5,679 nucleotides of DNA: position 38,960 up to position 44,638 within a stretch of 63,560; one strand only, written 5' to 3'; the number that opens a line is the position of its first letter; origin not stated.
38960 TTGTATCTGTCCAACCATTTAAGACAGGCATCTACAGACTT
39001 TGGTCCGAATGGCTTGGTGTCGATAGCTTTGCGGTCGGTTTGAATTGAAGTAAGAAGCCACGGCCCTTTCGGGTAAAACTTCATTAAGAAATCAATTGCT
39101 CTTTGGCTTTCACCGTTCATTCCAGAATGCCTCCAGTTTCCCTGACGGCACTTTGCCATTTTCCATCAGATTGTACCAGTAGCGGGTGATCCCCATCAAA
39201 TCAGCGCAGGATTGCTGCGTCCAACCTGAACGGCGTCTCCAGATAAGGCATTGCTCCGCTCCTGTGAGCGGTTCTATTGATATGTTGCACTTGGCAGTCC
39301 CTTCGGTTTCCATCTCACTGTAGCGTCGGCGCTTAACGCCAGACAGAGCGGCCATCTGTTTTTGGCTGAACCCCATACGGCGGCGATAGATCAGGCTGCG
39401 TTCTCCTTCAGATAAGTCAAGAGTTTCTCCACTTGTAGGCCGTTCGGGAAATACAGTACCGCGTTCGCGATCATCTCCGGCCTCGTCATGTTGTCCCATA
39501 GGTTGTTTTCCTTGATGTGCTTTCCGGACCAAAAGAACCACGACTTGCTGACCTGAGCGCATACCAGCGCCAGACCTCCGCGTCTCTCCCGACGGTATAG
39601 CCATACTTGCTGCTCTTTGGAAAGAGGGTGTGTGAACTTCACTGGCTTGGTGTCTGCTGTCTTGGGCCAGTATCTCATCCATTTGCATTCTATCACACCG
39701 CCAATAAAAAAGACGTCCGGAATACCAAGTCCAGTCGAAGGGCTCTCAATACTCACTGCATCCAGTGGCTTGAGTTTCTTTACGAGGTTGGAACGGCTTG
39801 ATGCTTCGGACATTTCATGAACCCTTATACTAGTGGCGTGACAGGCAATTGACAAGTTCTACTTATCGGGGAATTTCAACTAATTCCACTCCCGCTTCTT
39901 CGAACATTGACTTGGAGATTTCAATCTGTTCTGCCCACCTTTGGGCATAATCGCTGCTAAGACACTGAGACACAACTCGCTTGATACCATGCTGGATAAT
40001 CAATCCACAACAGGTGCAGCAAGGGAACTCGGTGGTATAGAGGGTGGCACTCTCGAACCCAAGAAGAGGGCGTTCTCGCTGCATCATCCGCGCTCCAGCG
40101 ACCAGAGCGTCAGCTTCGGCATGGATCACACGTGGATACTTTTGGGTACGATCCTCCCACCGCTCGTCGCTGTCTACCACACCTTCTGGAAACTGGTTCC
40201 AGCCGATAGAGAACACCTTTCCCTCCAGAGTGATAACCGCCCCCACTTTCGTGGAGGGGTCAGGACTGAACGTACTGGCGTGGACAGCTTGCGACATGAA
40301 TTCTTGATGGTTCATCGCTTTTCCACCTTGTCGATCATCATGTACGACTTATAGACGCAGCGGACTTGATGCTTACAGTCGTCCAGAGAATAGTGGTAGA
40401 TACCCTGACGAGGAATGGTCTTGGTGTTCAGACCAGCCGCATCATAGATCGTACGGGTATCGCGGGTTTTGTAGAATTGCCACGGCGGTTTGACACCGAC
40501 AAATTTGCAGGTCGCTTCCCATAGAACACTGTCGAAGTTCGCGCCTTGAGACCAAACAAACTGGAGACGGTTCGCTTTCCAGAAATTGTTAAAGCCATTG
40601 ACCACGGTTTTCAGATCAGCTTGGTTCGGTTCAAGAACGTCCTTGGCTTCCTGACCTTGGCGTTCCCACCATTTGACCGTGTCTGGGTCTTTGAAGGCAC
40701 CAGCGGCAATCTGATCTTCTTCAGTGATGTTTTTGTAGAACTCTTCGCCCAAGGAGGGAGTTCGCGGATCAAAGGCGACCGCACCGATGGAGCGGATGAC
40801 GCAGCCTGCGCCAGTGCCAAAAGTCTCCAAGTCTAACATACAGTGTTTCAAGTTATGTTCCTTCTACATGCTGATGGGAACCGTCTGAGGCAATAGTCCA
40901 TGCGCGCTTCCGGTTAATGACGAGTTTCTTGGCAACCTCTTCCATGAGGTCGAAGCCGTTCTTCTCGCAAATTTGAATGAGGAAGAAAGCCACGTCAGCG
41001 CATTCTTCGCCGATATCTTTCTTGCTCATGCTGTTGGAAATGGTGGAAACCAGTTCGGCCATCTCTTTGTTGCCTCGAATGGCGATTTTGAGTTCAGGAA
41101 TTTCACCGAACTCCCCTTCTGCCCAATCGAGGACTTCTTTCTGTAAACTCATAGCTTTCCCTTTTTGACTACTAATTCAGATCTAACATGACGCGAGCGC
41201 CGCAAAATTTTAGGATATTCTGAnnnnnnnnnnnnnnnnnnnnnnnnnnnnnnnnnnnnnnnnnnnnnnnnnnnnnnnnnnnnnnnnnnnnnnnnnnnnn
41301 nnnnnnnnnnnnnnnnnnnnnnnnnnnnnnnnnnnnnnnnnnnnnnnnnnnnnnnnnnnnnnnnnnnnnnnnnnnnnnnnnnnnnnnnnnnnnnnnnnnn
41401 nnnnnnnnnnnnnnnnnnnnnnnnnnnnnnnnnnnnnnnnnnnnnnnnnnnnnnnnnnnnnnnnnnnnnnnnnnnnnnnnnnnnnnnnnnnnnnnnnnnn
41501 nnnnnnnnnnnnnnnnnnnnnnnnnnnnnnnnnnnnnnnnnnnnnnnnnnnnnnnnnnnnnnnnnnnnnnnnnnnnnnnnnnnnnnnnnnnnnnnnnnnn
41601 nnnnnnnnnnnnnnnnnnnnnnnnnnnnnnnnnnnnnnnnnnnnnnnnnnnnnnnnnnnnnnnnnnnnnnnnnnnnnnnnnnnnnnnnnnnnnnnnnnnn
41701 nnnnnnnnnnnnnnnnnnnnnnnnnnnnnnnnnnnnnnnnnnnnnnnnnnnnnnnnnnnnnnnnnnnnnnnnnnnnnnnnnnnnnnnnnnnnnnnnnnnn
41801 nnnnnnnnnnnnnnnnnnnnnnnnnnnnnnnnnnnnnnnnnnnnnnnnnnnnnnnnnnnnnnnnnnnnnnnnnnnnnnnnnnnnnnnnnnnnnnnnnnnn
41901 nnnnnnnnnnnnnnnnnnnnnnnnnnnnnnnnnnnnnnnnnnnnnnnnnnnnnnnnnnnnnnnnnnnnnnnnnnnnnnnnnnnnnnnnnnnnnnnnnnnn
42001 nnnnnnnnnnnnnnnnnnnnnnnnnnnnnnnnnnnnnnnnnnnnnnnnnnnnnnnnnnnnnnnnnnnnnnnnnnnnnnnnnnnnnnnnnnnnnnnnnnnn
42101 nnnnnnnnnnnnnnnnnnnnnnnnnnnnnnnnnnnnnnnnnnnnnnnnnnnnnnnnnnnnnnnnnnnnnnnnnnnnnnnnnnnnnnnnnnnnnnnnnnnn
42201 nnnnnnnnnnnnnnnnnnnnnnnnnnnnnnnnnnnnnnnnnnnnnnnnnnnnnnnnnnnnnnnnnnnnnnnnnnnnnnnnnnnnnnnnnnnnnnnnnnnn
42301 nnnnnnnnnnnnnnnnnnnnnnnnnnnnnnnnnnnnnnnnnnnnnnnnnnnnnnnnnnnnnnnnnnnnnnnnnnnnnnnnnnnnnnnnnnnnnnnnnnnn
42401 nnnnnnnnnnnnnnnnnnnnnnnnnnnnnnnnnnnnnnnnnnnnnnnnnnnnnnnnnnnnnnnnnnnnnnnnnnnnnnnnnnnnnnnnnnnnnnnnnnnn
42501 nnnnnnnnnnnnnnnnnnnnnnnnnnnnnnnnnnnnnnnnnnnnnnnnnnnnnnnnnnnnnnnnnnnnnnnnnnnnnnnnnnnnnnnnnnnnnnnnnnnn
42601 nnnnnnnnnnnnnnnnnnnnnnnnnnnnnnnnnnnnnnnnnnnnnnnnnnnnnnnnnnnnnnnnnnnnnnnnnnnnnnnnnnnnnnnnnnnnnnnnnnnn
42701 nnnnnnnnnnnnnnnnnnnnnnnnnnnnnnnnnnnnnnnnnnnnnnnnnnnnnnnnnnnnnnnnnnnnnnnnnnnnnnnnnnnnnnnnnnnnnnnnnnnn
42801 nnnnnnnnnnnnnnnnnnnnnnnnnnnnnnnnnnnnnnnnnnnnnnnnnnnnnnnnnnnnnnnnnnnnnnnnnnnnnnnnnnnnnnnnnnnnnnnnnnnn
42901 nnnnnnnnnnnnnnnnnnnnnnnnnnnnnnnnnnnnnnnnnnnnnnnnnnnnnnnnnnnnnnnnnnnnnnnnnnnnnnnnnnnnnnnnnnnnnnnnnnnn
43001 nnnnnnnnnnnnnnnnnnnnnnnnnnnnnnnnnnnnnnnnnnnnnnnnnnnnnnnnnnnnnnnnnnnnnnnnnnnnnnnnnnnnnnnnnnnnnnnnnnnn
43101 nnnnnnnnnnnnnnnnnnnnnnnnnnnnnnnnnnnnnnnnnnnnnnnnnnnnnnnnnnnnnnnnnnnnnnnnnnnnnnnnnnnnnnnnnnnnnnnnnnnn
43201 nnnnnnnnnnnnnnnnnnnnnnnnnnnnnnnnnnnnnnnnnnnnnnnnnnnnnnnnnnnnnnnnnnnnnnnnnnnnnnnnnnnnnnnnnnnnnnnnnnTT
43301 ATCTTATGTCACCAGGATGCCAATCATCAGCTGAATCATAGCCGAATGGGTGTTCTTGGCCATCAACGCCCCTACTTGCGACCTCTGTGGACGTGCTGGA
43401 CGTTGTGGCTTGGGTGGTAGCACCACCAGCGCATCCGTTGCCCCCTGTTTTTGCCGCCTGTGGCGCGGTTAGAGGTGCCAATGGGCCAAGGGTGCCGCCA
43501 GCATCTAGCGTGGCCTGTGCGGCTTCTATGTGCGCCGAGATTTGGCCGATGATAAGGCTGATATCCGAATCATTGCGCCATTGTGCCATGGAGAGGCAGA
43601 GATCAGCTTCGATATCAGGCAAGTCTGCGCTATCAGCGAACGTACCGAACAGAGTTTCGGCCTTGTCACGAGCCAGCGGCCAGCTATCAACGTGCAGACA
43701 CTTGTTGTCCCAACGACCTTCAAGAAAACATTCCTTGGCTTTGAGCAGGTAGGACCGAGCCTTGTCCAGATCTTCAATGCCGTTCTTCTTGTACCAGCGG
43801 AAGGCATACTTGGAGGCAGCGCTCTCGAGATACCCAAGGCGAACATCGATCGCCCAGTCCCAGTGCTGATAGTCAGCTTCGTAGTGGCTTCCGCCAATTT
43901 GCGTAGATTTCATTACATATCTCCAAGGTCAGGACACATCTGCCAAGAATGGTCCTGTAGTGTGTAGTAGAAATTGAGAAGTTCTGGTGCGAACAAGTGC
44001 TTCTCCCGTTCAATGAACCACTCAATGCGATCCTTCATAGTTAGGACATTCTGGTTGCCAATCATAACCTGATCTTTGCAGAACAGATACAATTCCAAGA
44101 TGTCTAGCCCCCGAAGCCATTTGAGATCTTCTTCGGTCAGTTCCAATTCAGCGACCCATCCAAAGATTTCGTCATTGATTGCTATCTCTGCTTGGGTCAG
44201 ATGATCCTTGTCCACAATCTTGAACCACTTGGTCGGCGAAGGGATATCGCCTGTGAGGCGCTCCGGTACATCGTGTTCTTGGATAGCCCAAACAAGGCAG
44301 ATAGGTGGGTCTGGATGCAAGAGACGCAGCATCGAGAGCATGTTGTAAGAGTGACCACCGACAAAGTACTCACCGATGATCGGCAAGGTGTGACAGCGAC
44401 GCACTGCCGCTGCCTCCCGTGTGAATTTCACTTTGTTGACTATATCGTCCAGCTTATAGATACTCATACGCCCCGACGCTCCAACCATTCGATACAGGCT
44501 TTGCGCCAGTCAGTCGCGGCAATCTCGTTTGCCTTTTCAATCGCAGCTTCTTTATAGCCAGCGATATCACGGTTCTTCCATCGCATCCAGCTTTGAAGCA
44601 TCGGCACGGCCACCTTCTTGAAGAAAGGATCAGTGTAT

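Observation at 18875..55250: Sixteen sigma70-like promoters share a dyad-symmetric 17-18 bp element overlapping the -35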

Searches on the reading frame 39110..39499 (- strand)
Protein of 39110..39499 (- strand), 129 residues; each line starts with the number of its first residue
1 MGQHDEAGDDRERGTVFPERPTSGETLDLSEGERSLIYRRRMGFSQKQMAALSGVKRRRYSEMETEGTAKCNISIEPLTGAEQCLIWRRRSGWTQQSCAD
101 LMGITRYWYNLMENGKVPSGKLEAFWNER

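Call 38: find_homologous_proteins(query=window:39113-39430:-, max_evalue=0.001)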
Query seq(106 aa) (106 aa): 22 proteins with E <= 0.001 among 29 candidates.
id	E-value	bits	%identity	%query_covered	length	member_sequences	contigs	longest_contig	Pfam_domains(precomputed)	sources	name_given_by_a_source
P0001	7.1e-59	215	90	99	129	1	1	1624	PF01381.29,PF13560.13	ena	-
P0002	8.5e-50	185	78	99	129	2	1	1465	PF02954.26,PF01381.29,PF13560.13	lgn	-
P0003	7.7e-49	182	79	99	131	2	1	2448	PF01381.29,PF13560.13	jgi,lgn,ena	-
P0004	2.5e-48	181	79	98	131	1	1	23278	PF01381.29,PF13560.13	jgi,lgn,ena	-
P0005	1.3e-47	178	76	99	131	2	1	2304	PF01381.29,PF13560.13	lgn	-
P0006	1.0e-46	176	76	99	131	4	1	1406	PF01381.29,PF13560.13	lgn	-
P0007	5.3e-46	173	74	99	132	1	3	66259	PF01381.29,PF13560.13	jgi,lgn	-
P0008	3.2e-44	168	75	99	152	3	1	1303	PF12844.14,PF01381.29,PF13560.13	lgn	-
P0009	7.4e-44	166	75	98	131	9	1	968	PF01381.29,PF13560.13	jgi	jgi:transcriptional regulator with XRE-family HTH domain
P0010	1.2e-40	156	69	99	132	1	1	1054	PF01381.29,PF13560.13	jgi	jgi:DNA-binding XRE family transcriptional regulator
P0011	7.7e-39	150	67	100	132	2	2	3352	PF13560.13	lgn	-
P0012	5.2e-38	148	64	100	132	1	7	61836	PF08281.19,PF13560.13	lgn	-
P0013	8.1e-38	147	64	100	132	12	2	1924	PF13560.13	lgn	-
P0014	6.9e-37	144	65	97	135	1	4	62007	-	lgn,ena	-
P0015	1.0e-34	137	61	100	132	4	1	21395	PF13560.13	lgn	-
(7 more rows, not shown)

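Call 43: search_solved_structures(query=A1, max_evalue=1, show_alignments=2)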
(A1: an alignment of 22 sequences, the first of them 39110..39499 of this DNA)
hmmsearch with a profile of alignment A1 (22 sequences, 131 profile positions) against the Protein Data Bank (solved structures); distinct sequences matched with E-value up to 1: 12.
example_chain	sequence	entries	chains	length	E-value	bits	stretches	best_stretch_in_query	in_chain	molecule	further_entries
4yg1_A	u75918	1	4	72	0.13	15.8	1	78-116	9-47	Antitoxin HipB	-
5k98_B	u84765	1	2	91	0.15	15.5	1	73-116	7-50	Antitoxin HipB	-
4yg4_A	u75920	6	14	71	0.18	15.3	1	85-116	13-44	Antitoxin HipB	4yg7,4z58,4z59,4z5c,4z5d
4z5h_A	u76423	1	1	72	0.2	15.1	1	81-116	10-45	Antitoxin HipB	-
2wiu_B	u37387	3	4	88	0.2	15.1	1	78-116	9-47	HTH-TYPE TRANSCRIPTIONAL REGULATOR HIPB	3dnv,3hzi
1utx_A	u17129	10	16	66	0.31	14.5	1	37-71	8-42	CYLR2 | cytolysin regulator 2 | PUTATIVE TRANSCRIPTION REGULATOR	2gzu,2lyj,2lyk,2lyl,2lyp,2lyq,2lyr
2b5a_A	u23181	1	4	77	0.33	14.4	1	39-71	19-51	C.BclI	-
8ezt_A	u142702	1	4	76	0.35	14.3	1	37-72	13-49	HipB(Lp)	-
7qh5_A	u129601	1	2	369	0.39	14.2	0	65-107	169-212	RNA polymerase sigma factor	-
8tac_A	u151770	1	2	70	0.4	14.1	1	39-123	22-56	DBP48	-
2xiu_A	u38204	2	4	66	0.41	14.1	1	37-71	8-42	CYLR2 | CYLR2 SYNONYM CYTOLYSIN REPRESSOR 2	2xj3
1l0o_C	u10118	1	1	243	0.92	13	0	10-67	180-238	sigma factor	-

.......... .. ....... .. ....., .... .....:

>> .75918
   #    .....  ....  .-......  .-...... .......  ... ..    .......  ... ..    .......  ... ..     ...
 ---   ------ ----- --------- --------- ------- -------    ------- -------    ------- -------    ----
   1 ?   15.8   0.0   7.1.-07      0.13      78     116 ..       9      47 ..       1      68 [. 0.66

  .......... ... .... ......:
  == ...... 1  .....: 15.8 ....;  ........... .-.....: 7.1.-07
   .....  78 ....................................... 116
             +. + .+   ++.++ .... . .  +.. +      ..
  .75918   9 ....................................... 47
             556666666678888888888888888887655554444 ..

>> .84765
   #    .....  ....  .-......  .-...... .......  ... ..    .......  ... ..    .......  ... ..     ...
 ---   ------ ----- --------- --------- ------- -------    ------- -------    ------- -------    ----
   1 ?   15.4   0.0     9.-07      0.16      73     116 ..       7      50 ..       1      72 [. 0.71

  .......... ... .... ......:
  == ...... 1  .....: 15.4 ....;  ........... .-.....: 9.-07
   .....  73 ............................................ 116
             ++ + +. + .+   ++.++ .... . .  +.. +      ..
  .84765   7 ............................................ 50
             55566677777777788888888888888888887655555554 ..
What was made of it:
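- Tried and rejected: The PDB profile search gives the same (call 43).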

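Call 47: predict_structure(alignment_id=A1)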
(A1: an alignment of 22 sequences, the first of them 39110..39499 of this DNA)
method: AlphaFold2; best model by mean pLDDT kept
length: 129 residues; sequences in the alignment: 22
mean_pLDDT: 80.3   pTM: 0.71
mean pLDDT of the five models: 80.3, 79.6, 79.7, 77.8, 75.9
residues with pLDDT >= 90: 70; 70-90: 31; 50-70: 3; < 50: 25
segments of 3 or more residues with pLDDT < 50: 1-25
pLDDT, mean of each block of 10 residues (from residue 1): 35 39 60 91 91 92 88 88 92 93 96 94 86
secondary structure, 60 per line:
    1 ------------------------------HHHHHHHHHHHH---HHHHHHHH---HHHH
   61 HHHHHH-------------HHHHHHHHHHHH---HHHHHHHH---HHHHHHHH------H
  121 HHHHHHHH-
elements in order: H31-42 H46-53 H57-66 H80-91 H95-102 H106-113 H120-128
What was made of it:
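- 39110..39499 (-): Tandem Xre-type HTH protein (129 aa). It is the only recognisable sequence-specific DNA-binding protein found and is the candidate regulator. It overlaps orfX by about 109 nt. The AF2 model has two 3-helix units, pLDDT 80 (call 47).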

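Call 50: fold_search(model_id=the predicted structure, library=pdb)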
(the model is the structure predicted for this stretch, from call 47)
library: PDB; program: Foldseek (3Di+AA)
matches with E <= 10: 354; with E <= 0.001: 0
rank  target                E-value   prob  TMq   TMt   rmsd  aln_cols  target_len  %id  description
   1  3f51_A                4.3e-01  0.38  0.24  0.31  10.7       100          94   20  Crystal Structure of the clp gene regulator ClgR from Corynebacterium glutamicum (released 2008-11-18)
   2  4mct_A                4.8e-01  0.38  0.27  0.35  12.3       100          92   18  P. vulgaris HIGBA structure, crystal form 1 (released 2013-12-11)
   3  9chl_A                5.3e-01  0.47  0.29  0.36  12.4       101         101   20  P. vulgaris tetrameric HigBA- operator 2 DNA (released 2025-07-02)
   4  2ef8_B                6.7e-01  0.38  0.25  0.36  11.1        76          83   18  Crystal structure of C.EcoT38IS (released 2008-02-26)
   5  7jvt_C                7.0e-01  0.25  0.23  0.16  11.2        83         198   19  Crystal structure of a lambda-186 hybrid repressor (released 2021-09-08)
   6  3f51_E                7.4e-01  0.21  0.20  0.27  11.0        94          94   18  Crystal Structure of the clp gene regulator ClgR from Corynebacterium glutamicum (released 2008-11-18)
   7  9a50_A                7.4e-01  0.18  0.23  0.12  20.1       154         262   11  Integrative model of RPSB-RPOC by crosslinking MS and deep learning (released 2024-09-18)
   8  3f51_B                8.3e-01  0.28  0.23  0.31  11.1        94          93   18  Crystal Structure of the clp gene regulator ClgR from Corynebacterium glutamicum (released 2008-11-18)
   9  7s03_A                8.3e-01  0.13  0.21  0.24  18.9       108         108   11  DNA-binding domain of human SETMAR in complex with Hsmar1 terminal inverted repeat (TIR) DNA (released 2022-08-03)
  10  8tac_A                8.7e-01  0.69  0.26  0.48  10.6        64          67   20  Designed DNA binding protein (released 2024-08-28)
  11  3vk0_C                8.7e-01  0.16  0.20  0.29  11.8       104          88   17  Crystal Structure of hypothetical transcription factor NHTF from Neisseria (released 2012-03-14)
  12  4yg1_D                9.2e-01  0.84  0.32  0.55   4.4        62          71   21  HipB-O1-O2 complex/P21212 crystal form (released 2015-07-29)
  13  9chl_C                9.2e-01  0.44  0.29  0.35  11.9        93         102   19  P. vulgaris tetrameric HigBA- operator 2 DNA (released 2025-07-02)
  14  2b5a_B                9.2e-01  0.23  0.21  0.33  11.5        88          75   20  C.BclI, Control Element of the BclI Restriction-Modification System (released 2006-01-03)
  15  2b5a_A                9.2e-01  0.23  0.21  0.33  11.8        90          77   20  C.BclI, Control Element of the BclI Restriction-Modification System (released 2006-01-03)
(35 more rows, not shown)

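Call 65: search_dna_similar(query=window:39110-39499:-, collection=phages, mode=protein, max_evalue=0.001, max_rows=30)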
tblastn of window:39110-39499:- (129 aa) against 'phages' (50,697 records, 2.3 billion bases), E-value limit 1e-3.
Records with a match: 81; places in all: 81; records where one place covers at least 80% of the query: 37.
Best place of each record, by identity: <60% 81.
By first word of the organism name: Pseudomonas 67; Bordetella 9; Stenotrophomonas 2; Alphaproteobacteria 1; Sphaerotilus 1; phage 1.
By host as written in the record: Pseudomonas aeruginosa 27; Pseudomonas aeruginosa PAO1 22; Bordetella bronchiseptica ATCC 10580 9; - 6; Pseudomonas sp. 5; Pseudomonas aeruginosa PA14 4; Pseudomonas aeruginosa strain PAO9505 2; Stenotrophomonas maltophilia 2; and 4 more.
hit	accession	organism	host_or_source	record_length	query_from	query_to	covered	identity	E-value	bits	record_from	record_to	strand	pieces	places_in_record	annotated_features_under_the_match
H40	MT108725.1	Pseudomonas phage Epa5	Pseudomonas sp.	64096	21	129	84%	40.5%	7e-14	72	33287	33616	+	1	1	none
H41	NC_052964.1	Pseudomonas phage Epa5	Pseudomonas sp.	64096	21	129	84%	40.5%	7e-14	72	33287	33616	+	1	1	none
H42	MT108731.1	Pseudomonas phage Epa43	Pseudomonas sp.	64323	21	129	84%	40.5%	7e-14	72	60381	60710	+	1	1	hypothetical protein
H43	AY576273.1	Alphaproteobacteria phage PhiJL001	-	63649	23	128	82%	39.5%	1e-12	69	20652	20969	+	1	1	repressor | gp31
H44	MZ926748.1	Pseudomonas phage AIIMS-Plu-RaNi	Pseudomonas luteola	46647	21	129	84%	36.4%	2e-10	62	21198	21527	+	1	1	hypothetical protein (x2)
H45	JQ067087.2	Pseudomonas phage PaMx11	Pseudomonas aeruginosa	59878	21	129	84%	36.4%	3e-10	62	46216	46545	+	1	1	hypothetical protein (x2)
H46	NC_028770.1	Pseudomonas phage PaMx11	Pseudomonas aeruginosa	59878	21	129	84%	36.4%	3e-10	62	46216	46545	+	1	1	hypothetical protein | DNA helicase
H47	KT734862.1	Pseudomonas phage PAE1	Pseudomonas aeruginosa strain PAO9505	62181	21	126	82%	37.0%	1e-10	63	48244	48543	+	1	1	putative repressor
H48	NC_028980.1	Pseudomonas phage PAE1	Pseudomonas aeruginosa strain PAO9505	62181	21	126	82%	37.0%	1e-10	63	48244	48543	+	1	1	putative repressor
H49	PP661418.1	Pseudomonas phage Jack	Pseudomonas aeruginosa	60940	26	127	79%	38.5%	2e-12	68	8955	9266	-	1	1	transcriptional regulator | hypothetical protein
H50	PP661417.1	Pseudomonas phage Bella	Pseudomonas aeruginosa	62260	26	127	79%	38.5%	2e-12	68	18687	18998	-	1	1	transcriptional regulator | hypothetical protein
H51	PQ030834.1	Pseudomonas phage phiW8-1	Pseudomonas aeruginosa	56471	25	129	81%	37.0%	1e-4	46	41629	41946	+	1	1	record has no annotation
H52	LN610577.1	Pseudomonas phage vB_PaeS_PAO1_Ab18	Pseudomonas aeruginosa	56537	25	129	81%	37.0%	1e-4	46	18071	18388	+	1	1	ORF21: putative repressor | ORF20: hypothetical protein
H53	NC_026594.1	Pseudomonas phage vB_PaeS_PAO1_Ab18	Pseudomonas aeruginosa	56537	25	129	81%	37.0%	1e-4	46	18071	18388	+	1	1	ORF21: putative repressor | ORF20: DNA helicase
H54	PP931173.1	Pseudomonas phage PAKlein3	Pseudomonas aeruginosa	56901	25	129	81%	37.0%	1e-4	46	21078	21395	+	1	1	transcriptional repressor | DNA helicase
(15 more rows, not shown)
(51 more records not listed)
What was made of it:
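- The HTH protein is a core gene next to the primase in M6, Ab18, PaMx11, PhiJL001, Bordetella phages, Epa5 and Simon (call 65).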

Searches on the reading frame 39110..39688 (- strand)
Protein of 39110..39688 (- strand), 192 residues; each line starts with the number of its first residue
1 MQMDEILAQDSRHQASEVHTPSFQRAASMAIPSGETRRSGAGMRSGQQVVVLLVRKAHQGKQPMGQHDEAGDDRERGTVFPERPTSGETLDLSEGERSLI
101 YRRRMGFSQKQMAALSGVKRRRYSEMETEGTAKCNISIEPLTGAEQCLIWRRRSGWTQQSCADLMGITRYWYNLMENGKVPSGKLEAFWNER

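Call 9: search_protein_families(library=phrogs, proteins=[window:39110-39688:-], max_evalue=0.001)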
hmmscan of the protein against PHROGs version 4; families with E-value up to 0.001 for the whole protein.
window:39110-39688:- (192 aa): 10 families
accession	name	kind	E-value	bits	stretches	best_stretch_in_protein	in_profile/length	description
phrog_2328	-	transcription regulation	3.2e-10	40.9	1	94-131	16-53/128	transcriptional repressor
phrog_3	-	transcription regulation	1.9e-06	28.9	0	99-141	94-130/430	transcriptional repressor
phrog_2339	-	DNA, RNA and nucleotide metabolism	2e-06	28.7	0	101-136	33-68/98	HTH DNA binding protein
phrog_8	-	transcription regulation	2.2e-06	28.4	0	93-129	161-193/346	transcriptional regulator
phrog_6962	-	unknown function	3.5e-06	28.2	0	149-181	8-40/73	-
phrog_7241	-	transcription regulation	9.3e-06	26.7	0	99-131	67-99/122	transcriptional regulator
phrog_1373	-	transcription regulation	5.5e-05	24.2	0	102-139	72-106/166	transcriptional regulator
phrog_955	-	DNA, RNA and nucleotide metabolism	6.1e-05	23.8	0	95-134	26-64/142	HTH DNA binding protein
phrog_5823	-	transcription regulation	0.00031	21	0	94-130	7-43/404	transcriptional regulator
phrog_2104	-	unknown function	0.00072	20.7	0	101-129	47-75/103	-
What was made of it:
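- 39110..39499 (-): PHROG 'transcriptional repressor' families (call 9).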

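Call 20: search_protein_families(library=pfam, proteins=[window:39110-39688:-], max_evalue=0.01)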
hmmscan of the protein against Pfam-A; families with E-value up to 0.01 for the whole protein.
window:39110-39688:- (192 aa): 4 families
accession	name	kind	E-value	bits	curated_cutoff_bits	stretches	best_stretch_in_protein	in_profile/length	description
PF13560.12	HTH_31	-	4.8e-09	36.8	27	1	150-181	9-40/64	Helix-turn-helix domain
PF01381.28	HTH_3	-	5.4e-08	33.2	23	1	101-129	4-32/55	Helix-turn-helix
PF13744.12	HTH_37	-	0.0023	18.1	27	0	103-134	28-59/80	Helix-turn-helix domain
PF02954.25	HTH_8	-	0.0096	16.1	22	0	152-169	15-32/42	Bacterial regulatory protein, Fis family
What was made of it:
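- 39110..39499 (-): Pfam HTH_3 and HTH_31 (call 20).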

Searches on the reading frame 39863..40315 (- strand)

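Call 20: search_protein_families(library=pfam, proteins=[window:39863-40315:-], max_evalue=0.01)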
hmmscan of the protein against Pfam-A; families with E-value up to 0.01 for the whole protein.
window:39863-40315:- (150 aa): 2 families
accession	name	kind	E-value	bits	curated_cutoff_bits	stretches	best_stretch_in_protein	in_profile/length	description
PF00383.29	dCMP_cyt_deam_1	-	6.9e-19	68.1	25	1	2-116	3-100/102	Cytidine and deoxycytidylate deaminase zinc-binding region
PF14437.12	MafB19-deam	-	5.8e-13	49.4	27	1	1-119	1-102/142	MafB19-like deaminase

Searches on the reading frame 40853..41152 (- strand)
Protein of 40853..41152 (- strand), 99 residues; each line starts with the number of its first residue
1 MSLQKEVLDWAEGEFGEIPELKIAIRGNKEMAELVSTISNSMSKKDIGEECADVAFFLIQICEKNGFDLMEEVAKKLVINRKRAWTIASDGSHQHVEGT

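Call 20: search_protein_families(library=pfam, proteins=[window:40853-41152:-], max_evalue=0.01)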
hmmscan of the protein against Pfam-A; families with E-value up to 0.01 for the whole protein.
window:40853-41152:- (99 aa): 1 family
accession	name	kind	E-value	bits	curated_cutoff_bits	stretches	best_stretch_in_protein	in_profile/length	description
PF12643.12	MazG-like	-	0.0073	17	27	1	31-83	19-69/85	MazG-like family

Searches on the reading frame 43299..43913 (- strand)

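Call 35: search_protein_families(library=pfam, proteins=[window:43299-43913:-], max_evalue=0.01)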
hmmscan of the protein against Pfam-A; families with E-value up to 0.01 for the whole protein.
window:43299-43913:- (204 aa): 1 family
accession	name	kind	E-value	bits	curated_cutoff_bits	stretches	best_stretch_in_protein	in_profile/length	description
PF11753.13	DUF3310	-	0.00029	21.2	24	1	32-56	34-59/60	Protein of unknwon function (DUF3310)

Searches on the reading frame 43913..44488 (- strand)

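Call 35: search_protein_families(library=pfam, proteins=[window:43913-44488:-], max_evalue=0.01)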
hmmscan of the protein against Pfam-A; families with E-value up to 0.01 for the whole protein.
window:43913-44488:- (191 aa): 2 families
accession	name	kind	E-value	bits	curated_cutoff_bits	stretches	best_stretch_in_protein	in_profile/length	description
PF12917.13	YfbR-like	-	0.00019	21.6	25.9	1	65-110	58-102/182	5'-deoxynucleotidase YfbR-like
PF13023.12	HD_3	-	0.00037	20.9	22.5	1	43-114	23-95/165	HD domain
